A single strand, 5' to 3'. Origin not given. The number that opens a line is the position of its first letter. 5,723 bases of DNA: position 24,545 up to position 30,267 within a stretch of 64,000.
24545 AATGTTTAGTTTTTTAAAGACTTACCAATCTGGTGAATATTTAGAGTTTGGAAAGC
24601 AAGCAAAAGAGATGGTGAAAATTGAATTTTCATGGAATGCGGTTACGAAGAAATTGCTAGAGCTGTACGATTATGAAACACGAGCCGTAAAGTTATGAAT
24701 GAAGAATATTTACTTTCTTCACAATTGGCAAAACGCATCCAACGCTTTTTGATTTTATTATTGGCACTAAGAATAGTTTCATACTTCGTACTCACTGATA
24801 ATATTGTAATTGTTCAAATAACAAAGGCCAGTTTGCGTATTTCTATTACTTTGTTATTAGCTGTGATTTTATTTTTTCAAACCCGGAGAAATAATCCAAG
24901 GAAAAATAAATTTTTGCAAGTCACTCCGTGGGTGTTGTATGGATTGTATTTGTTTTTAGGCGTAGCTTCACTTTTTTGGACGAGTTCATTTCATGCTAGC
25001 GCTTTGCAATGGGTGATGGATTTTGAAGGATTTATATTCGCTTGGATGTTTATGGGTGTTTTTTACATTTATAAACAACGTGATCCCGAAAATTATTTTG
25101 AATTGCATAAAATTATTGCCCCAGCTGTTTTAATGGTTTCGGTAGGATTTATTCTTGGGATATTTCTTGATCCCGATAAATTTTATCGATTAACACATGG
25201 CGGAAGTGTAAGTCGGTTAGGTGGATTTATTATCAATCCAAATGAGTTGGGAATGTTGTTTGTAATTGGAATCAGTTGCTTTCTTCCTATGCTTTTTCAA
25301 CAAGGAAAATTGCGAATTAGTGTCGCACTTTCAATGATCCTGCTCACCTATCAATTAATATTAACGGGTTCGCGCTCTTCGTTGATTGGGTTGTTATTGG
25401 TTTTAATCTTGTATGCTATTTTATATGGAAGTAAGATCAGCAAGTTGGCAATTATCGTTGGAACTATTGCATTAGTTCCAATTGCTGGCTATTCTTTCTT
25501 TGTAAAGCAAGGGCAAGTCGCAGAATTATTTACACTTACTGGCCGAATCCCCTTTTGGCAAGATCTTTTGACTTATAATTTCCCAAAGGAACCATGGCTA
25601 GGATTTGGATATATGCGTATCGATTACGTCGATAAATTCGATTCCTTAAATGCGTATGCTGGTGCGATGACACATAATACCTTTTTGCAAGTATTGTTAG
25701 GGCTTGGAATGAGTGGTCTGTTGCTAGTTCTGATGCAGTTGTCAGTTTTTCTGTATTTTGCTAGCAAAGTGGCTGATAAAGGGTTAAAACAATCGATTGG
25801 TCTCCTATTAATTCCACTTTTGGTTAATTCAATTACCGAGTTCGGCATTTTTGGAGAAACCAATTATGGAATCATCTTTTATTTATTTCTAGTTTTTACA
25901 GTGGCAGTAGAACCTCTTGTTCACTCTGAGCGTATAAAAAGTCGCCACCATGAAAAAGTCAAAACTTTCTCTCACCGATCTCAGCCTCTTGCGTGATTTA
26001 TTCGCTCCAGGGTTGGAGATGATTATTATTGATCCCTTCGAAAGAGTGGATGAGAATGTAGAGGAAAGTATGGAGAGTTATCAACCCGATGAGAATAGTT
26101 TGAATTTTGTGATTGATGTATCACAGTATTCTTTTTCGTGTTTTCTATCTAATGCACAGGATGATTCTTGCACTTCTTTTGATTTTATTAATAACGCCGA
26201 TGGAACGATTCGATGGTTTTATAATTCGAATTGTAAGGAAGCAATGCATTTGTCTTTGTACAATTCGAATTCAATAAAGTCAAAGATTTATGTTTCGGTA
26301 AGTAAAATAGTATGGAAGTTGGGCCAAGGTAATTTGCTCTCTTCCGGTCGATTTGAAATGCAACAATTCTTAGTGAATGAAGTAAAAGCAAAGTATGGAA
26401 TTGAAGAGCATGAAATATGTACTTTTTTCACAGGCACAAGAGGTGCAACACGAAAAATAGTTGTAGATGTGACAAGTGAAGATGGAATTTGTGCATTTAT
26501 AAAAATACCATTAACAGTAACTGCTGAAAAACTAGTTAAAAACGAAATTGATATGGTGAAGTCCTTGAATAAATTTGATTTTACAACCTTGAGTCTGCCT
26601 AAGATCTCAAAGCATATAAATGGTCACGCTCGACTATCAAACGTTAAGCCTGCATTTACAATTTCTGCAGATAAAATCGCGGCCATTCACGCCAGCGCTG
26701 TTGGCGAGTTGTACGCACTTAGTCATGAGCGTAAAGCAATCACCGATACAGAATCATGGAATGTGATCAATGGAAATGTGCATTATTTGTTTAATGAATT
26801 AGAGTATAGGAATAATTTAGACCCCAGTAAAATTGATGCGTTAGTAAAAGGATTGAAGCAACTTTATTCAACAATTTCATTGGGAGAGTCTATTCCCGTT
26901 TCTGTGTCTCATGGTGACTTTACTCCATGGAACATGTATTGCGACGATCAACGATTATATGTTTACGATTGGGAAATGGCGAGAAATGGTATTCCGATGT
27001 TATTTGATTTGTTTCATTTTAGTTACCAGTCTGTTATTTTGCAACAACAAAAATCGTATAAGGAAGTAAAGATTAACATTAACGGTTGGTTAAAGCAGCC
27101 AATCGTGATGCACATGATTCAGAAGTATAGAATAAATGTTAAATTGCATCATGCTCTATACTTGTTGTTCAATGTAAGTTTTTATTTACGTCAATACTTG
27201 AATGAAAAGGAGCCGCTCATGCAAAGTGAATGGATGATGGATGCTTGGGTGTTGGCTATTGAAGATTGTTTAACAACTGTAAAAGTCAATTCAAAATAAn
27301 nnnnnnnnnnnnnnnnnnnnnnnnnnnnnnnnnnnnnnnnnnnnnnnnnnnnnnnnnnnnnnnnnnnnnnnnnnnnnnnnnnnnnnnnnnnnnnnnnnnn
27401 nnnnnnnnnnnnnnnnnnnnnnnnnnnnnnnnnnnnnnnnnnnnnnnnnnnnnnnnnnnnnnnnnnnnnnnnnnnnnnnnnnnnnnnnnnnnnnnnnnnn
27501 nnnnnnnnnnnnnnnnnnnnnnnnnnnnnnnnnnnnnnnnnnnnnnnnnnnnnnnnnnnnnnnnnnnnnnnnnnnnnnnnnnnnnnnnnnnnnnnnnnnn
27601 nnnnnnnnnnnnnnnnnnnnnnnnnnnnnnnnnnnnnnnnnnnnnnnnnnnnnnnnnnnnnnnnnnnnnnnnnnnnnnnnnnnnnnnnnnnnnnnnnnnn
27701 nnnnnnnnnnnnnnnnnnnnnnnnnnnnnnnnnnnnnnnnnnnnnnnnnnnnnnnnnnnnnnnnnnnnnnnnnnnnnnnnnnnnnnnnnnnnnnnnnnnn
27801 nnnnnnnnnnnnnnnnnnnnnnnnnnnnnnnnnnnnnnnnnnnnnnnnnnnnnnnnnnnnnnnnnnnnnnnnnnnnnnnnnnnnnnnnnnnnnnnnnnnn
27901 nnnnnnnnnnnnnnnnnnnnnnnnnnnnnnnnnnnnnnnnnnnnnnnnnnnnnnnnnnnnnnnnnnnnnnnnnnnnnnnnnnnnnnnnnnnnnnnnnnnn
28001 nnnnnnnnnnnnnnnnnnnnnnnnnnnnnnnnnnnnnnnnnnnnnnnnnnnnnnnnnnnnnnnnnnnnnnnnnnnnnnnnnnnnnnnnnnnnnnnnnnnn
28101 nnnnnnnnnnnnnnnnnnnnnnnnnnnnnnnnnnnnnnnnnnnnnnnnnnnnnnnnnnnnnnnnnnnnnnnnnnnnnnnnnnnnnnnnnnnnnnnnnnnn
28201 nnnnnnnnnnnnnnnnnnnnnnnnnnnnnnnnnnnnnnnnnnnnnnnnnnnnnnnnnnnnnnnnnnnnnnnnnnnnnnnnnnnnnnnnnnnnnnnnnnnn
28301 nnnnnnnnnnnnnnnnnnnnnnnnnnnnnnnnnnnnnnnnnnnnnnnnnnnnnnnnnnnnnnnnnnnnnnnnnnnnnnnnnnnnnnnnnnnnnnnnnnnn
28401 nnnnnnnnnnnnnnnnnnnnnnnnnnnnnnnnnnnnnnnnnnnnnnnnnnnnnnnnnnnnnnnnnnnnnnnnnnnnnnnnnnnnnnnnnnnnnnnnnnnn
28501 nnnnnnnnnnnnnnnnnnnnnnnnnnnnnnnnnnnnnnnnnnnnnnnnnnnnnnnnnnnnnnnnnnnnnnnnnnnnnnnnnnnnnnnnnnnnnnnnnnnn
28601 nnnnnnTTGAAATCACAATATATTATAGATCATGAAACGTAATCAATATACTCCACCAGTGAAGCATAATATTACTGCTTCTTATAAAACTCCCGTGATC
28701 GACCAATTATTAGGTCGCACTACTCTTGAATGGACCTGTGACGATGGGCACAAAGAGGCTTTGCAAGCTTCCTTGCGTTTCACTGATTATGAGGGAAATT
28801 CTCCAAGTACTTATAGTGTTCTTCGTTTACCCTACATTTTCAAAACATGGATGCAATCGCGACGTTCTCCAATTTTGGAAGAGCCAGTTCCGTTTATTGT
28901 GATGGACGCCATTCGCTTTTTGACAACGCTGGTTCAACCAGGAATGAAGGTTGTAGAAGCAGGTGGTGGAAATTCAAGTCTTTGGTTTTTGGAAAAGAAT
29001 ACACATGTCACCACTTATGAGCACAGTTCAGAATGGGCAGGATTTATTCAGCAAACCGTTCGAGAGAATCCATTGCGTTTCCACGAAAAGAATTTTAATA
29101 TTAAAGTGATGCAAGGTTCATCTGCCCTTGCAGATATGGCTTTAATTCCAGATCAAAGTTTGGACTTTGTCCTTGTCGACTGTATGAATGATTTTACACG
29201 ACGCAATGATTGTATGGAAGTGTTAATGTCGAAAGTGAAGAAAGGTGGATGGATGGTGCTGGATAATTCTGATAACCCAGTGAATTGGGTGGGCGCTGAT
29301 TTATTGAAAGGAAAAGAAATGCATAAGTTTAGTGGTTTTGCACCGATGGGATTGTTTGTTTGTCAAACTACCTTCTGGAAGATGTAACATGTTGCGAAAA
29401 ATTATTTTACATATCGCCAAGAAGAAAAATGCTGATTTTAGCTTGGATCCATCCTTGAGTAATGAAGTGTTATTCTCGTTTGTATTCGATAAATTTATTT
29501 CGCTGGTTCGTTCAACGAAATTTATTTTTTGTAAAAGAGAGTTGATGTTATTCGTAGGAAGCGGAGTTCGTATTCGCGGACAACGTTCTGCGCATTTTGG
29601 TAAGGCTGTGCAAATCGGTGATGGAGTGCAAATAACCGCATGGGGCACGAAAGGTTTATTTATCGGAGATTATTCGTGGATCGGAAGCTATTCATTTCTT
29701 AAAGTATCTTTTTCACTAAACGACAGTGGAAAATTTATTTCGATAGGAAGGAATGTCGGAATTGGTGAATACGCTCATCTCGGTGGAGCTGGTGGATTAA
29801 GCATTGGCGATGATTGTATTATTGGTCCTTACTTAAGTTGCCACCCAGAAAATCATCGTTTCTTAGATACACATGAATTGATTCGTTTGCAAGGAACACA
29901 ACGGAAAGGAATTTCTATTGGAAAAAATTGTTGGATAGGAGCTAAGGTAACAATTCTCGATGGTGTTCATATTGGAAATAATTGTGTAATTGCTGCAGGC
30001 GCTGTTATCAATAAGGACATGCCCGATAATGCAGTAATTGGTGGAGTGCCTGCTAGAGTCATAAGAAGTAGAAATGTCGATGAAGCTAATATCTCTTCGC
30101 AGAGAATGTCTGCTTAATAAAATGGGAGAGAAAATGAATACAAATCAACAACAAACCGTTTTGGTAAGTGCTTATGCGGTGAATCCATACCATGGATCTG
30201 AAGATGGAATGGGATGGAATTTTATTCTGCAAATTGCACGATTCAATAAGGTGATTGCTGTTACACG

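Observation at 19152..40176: Wzx/Wzy polysaccharide operon with an embedded, translationally coupled T9SS type-B cargo and PorP/SprF module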

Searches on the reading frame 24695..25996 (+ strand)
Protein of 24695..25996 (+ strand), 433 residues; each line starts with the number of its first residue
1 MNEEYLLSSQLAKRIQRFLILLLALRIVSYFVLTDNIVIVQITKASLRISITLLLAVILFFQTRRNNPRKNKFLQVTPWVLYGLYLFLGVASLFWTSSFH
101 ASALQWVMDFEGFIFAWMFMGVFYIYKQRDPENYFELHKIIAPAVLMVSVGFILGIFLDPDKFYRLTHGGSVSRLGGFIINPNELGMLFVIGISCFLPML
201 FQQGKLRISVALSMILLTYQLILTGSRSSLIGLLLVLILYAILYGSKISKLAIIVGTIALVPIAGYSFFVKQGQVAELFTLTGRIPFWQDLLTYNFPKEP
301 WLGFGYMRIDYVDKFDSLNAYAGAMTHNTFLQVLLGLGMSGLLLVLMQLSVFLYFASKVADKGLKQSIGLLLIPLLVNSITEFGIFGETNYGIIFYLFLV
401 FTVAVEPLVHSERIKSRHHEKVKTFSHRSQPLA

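Call 3: search_protein_families(library=pfam, proteins=[window:24695-25996:+])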
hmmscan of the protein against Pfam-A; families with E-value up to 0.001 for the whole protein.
window:24695-25996:+ (433 aa): 1 family
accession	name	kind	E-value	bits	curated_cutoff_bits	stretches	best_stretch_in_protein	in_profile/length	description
PF04932.20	Wzy_C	-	5.5e-14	52.6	31.7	1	213-346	2-149/149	O-Antigen ligase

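Call 5: search_protein_families(library=ncbifam, proteins=[window:24695-25996:+], max_evalue=0.001)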
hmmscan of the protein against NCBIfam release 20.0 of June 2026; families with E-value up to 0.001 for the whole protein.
window:24695-25996:+ (433 aa): 0 families

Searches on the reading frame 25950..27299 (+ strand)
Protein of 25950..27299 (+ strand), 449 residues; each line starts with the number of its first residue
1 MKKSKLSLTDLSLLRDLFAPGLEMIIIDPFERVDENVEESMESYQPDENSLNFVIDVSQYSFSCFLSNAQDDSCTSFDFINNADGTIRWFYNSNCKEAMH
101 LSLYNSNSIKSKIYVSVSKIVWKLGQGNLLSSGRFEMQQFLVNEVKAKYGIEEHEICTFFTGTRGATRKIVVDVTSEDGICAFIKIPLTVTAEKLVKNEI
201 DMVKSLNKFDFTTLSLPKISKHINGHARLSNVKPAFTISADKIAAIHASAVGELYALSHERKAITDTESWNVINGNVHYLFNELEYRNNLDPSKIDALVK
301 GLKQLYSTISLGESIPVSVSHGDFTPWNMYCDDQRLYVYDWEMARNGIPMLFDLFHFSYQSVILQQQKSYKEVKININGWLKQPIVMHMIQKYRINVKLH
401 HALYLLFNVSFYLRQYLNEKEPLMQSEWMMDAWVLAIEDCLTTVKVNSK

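Call 3: search_protein_families(library=pfam, proteins=[window:25950-27299:+])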
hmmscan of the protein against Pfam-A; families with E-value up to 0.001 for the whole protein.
window:25950-27299:+ (449 aa): 1 family
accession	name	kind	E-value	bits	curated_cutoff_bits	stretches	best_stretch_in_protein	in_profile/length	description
PF01636.29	APH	-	2.4e-06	28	23.2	1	242-354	103-206/239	Phosphotransferase enzyme family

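Call 5: search_protein_families(library=ncbifam, proteins=[window:25950-27299:+], max_evalue=0.001)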
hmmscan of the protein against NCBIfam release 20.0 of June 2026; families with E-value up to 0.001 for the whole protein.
window:25950-27299:+ (449 aa): 0 families

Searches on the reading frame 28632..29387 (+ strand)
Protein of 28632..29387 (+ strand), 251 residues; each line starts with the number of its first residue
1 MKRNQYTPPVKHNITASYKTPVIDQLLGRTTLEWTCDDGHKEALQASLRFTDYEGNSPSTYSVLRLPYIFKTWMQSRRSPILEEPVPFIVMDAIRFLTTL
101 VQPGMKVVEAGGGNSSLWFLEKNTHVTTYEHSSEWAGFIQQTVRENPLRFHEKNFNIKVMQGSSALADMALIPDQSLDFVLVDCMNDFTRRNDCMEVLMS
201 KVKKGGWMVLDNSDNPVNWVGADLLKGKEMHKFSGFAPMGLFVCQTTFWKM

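Call 3: search_protein_families(library=pfam, proteins=[window:28632-29387:+])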
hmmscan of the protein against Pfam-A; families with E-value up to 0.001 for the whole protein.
window:28632-29387:+ (251 aa): 1 family
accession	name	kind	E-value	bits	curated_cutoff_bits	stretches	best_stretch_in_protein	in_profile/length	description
PF13578.12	Methyltransf_24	-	5.3e-07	30.9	26.3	1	108-212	1-104/105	Methyltransferase domain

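Call 5: search_protein_families(library=ncbifam, proteins=[window:28632-29387:+], max_evalue=0.001)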
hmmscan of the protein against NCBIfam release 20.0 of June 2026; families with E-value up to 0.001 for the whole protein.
window:28632-29387:+ (251 aa): 0 families

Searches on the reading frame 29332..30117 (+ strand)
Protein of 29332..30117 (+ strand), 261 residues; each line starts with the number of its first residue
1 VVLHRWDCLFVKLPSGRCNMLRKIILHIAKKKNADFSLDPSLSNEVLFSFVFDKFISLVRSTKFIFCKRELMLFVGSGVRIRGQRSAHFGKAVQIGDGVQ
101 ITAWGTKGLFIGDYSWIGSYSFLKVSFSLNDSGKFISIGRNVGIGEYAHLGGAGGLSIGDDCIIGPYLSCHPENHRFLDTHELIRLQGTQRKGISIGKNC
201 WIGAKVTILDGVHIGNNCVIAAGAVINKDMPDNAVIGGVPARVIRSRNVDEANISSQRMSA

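Call 4: search_protein_families(library=pfam, proteins=[window:29332-30117:+])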
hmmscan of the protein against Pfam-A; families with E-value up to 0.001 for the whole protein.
window:29332-30117:+ (261 aa): 3 families
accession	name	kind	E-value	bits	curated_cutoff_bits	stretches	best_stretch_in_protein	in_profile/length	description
PF00132.30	Hexapep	-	3.7e-17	61.7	27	1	194-228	2-36/36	Bacterial transferase hexapeptide (six repeats)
PF14602.12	Hexapep_2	-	8.9e-11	41.8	27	1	194-227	2-33/34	Hexapeptide repeat of succinyl-transferase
PF25084.1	LbH_EIF2B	-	0.0002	21.8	54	0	195-228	40-72/105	EIF2B subunit epsilon LbH domain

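Call 5: search_protein_families(library=ncbifam, proteins=[window:29332-30117:+], max_evalue=0.001)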
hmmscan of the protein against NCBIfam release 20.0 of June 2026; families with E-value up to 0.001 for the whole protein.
window:29332-30117:+ (261 aa): 45 families (the best 25 are shown)
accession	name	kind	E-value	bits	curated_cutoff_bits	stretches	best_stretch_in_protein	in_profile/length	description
NF007240.0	PRK09677.1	equivalog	2.1e-26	92.6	243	1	80-251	37-188/192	putative lipopolysaccharide biosynthesis O-acetyl transferase WbbJ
NF007797.0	PRK10502.1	subfamily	1.1e-20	74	192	1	136-248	73-180/183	WcaF family extracellular polysaccharide biosynthesis acetyltransferase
NF007076.0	PRK09527.1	equivalog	3.5e-18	65.7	347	1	125-248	68-186/203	galactoside O-acetyltransferase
TIGR03308.1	phn_thr-fam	hypoth_equivalog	8.5e-18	64.9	201.65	1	190-251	105-166/204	phosphonate metabolim protein, transferase hexapeptide repeat family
NF007499.0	PRK10092.1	equivalog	6.8e-17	61.8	314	1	156-245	94-181/183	maltose O-acetyltransferase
TIGR03570.1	NeuD_NnaD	subfamily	1.9e-15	57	160.8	1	136-242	100-202/202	NeuD/PglB/VioB family sugar acetyltransferase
NF058585.1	HptprglPActTf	PfamEq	1.3e-14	54.1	300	1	192-253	105-166/172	heptaprenylglyceryl phosphate O-acetyltransferase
TIGR03532.1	DapD_Ac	equivalog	1.6e-14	54.1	231.75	1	192-251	159-216/231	2,3,4,5-tetrahydropyridine-2,6-dicarboxylate N-acetyltransferase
TIGR04008.1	WcaF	equivalog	1.9e-14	54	326.3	1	137-247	73-178/180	colanic acid biosynthesis acetyltransferase WcaF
NF000311.1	Vat_ABCDEFH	equivalog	1.6e-13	50.7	300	1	193-251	110-168/201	Vat family streptogramin A O-acetyltransferase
NF041874.1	EPS_EpsC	equivalog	2e-13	50.4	150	1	136-247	62-167/168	serine O-acetyltransferase EpsC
TIGR01853.1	lipid_A_lpxD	equivalog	3.5e-13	49.2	242.5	2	195-255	256-316/325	UDP-3-O-(3-hydroxymyristoyl)glucosamine N-acyltransferase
NF000101.1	stregram_VatA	exception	4.9e-12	45.9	450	1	192-250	117-175/219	streptogramin A O-acetyltransferase Vat(A)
NF010936.0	PRK14356.1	equivalog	1.9e-11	43.5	666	1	188-235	393-440/456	bifunctional UDP-N-acetylglucosamine diphosphorylase/glucosamine-1-phosphate N-acetyltransferase GlmU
NF000097.1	stregram_VatC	exception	2.4e-11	44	425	1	194-251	119-176/212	streptogramin A O-acetyltransferase Vat(C)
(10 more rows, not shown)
